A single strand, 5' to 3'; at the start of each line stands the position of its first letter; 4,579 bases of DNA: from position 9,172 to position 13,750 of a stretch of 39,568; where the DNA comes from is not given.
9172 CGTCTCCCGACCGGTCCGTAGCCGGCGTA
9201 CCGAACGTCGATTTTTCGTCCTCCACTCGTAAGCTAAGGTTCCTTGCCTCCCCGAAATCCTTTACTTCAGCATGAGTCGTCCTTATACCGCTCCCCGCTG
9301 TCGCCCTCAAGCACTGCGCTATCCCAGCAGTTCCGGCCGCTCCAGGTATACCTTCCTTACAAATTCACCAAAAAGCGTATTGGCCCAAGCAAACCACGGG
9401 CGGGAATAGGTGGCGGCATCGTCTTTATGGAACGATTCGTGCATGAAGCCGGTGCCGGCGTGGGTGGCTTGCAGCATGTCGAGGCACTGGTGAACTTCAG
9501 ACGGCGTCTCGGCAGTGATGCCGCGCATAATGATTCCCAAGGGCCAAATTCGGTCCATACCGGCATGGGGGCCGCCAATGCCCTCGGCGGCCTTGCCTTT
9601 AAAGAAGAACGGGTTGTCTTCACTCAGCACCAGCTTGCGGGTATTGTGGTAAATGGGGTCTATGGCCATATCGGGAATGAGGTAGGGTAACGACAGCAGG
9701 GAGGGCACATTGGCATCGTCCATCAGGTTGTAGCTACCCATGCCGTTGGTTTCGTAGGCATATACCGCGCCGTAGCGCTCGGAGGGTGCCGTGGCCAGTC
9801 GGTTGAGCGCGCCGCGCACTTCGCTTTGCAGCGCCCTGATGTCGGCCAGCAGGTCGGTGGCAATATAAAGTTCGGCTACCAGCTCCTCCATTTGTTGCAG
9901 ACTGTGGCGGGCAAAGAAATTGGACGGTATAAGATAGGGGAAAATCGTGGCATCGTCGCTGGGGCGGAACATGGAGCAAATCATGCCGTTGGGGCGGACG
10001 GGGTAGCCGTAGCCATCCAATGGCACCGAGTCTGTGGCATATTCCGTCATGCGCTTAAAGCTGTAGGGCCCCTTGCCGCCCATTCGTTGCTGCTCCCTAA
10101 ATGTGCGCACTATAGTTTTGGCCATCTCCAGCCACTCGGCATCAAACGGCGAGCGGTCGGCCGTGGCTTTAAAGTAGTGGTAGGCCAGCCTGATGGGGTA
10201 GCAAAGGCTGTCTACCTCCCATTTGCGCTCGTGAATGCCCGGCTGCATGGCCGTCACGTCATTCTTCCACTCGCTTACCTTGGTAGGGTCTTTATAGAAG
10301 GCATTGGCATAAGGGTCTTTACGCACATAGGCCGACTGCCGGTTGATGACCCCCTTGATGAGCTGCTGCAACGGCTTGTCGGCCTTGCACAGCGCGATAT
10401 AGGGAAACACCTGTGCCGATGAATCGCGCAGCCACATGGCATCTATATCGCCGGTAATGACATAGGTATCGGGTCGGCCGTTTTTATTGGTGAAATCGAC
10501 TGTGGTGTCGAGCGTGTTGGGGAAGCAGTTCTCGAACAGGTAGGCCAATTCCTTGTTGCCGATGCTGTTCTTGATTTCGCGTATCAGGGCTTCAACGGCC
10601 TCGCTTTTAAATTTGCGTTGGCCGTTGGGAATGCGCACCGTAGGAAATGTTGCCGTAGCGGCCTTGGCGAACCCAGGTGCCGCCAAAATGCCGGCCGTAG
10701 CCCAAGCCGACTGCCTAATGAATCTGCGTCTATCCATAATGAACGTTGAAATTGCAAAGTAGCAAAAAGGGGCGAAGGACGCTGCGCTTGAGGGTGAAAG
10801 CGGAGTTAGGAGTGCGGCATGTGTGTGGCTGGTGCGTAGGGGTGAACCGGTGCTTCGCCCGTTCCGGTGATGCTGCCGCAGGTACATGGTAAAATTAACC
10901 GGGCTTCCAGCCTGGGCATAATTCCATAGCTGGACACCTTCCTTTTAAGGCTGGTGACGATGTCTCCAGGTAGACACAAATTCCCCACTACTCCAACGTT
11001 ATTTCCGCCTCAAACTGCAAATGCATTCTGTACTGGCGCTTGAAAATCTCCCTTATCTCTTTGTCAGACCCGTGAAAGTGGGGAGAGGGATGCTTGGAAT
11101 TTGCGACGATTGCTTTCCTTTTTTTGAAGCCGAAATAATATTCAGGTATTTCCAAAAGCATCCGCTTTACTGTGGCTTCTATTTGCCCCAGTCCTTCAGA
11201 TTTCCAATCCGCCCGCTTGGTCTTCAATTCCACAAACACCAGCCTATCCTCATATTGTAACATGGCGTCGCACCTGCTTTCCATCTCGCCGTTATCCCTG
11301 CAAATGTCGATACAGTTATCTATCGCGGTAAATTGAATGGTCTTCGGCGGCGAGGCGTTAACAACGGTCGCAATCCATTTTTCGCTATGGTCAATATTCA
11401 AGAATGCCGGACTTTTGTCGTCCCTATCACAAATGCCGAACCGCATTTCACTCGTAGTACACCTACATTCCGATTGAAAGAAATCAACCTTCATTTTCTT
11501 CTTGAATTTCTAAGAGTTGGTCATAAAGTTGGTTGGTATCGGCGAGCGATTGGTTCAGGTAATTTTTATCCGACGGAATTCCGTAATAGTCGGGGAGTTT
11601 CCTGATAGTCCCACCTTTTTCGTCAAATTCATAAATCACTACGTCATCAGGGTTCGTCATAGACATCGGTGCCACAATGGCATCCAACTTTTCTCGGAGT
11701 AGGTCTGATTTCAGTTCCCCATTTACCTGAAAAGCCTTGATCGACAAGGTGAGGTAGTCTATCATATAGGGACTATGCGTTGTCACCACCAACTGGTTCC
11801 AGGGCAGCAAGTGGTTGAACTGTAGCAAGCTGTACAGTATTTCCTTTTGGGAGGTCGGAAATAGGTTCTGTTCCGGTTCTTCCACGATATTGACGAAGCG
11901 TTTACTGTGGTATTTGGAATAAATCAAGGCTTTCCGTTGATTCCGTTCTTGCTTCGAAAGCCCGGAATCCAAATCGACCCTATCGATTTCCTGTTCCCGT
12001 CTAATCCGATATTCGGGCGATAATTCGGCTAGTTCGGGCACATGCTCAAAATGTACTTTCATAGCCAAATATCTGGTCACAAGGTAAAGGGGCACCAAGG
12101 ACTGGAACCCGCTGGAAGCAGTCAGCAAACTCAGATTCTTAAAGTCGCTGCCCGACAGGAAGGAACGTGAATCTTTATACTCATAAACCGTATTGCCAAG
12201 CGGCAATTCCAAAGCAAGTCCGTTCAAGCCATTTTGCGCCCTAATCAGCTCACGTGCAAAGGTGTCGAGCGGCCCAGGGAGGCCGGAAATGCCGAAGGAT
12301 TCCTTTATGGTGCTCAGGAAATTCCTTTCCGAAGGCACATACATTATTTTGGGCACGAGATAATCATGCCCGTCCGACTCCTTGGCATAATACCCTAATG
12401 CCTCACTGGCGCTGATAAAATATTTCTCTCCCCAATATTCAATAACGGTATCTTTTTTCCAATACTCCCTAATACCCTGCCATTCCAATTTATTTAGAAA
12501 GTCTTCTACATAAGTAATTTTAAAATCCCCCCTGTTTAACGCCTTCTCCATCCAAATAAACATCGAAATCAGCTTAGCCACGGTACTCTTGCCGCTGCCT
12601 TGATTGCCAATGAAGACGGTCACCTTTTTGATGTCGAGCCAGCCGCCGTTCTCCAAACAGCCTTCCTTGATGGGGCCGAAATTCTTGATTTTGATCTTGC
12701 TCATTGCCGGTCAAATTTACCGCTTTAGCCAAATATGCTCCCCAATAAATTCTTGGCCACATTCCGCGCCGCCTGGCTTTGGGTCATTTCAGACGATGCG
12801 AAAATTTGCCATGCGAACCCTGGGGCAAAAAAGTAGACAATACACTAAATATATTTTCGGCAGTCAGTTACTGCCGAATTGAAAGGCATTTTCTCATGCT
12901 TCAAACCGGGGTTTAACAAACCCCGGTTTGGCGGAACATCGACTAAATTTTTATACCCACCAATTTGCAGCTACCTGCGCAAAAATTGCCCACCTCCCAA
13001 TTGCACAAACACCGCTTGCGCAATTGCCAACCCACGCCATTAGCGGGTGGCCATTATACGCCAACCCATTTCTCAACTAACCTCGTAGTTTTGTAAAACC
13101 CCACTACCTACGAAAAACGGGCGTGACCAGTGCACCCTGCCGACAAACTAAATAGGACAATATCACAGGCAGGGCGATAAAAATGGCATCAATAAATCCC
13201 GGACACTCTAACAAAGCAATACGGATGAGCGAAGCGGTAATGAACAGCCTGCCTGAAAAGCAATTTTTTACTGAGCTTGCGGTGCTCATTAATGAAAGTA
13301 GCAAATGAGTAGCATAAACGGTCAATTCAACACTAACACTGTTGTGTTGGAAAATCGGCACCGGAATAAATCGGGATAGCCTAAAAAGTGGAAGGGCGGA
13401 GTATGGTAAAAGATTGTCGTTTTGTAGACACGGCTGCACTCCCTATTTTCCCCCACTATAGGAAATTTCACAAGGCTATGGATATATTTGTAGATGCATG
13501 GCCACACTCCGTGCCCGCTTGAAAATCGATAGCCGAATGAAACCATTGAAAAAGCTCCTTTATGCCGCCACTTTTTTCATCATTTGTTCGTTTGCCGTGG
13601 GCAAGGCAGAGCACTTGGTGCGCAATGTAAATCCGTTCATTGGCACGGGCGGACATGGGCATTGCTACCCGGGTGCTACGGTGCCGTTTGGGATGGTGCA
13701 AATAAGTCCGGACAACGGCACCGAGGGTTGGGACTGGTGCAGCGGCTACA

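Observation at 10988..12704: Translationally coupled ABC/AAA_21-type ATPase plus 168-aa Cys-rich PD-(D/E)xK-like protein: candidate undescribed two-gene defence module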

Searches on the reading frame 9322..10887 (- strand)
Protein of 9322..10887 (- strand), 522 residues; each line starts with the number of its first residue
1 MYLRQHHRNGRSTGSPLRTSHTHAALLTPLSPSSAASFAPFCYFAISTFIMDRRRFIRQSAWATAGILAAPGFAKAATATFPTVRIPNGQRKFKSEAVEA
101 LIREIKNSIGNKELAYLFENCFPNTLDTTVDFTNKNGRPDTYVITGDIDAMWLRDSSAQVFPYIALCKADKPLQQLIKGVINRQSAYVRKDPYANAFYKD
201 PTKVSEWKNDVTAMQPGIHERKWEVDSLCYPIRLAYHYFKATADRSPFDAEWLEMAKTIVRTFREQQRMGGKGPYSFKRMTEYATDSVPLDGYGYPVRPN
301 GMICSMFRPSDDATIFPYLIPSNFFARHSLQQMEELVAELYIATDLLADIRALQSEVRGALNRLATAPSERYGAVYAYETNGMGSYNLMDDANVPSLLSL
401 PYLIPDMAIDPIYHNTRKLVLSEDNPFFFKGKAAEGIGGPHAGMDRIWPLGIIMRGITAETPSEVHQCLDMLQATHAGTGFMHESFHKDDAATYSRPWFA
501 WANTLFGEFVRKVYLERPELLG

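Call 35: search_protein_families(library=pfam, proteins=[window:9322-10887:-], max_evalue=0.001)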
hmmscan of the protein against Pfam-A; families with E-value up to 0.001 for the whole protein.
window:9322-10887:- (522 aa): 1 family
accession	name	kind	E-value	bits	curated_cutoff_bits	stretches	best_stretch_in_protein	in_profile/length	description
PF06824.17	Glyco_hydro_125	-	5.7e-159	529.9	23.4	1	111-510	1-413/414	Metal-independent alpha-mannosidase (GH125)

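Call 36: search_protein_families(library=padloc, proteins=[window:9322-10887:-], max_evalue=0.001)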
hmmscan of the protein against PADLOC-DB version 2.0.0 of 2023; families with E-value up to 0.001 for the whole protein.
window:9322-10887:- (522 aa): 0 families

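Call 76: find_related_loci(query=window:9322-10737:-, collection=metagenome_contigs, flank=8000)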
Query window:9322-10737:- (472 aa) in metagenome_contigs; peptide patterns used: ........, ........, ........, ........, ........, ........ (x = any residue, [..] = any of these).
600 stretches matched a pattern (row limit reached: there are more); 597 encode a relative of the query (tblastn E <= 1e-3); the best 80 are kept; 80 distinct loci.
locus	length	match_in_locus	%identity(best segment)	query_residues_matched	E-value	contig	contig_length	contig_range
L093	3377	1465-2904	66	1-472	0e+0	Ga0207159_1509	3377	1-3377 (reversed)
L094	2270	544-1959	65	1-471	0e+0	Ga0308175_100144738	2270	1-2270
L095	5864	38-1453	63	1-471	0e+0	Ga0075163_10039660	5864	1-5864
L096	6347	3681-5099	63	1-471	0e+0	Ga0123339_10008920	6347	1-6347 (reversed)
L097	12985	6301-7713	62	1-471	0e+0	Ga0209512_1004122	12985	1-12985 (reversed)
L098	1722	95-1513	62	1-472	0e+0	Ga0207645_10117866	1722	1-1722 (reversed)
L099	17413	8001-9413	63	1-471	0e+0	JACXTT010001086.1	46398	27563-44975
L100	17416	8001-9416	59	1-471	0e+0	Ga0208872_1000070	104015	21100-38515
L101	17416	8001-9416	62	1-471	0e+0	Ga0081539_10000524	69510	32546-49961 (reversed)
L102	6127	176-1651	60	1-468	0e+0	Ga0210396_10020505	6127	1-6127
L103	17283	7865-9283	62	1-472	0e+0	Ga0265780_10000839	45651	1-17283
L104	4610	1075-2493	61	1-471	0e+0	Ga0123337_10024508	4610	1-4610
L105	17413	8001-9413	61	1-471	0e+0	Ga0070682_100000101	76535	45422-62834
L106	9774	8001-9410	61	1-471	0e+0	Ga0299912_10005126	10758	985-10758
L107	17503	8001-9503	58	1-471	0e+0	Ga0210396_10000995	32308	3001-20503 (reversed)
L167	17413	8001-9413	61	1-472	0e+0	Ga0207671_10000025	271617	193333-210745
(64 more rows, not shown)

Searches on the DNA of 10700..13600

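Call 79: search_rna_families(source=window, start=10700, end=13600, threshold=evalue, max_evalue=1)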
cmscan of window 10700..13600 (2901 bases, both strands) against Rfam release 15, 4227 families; matches with E-value up to 1: 0.
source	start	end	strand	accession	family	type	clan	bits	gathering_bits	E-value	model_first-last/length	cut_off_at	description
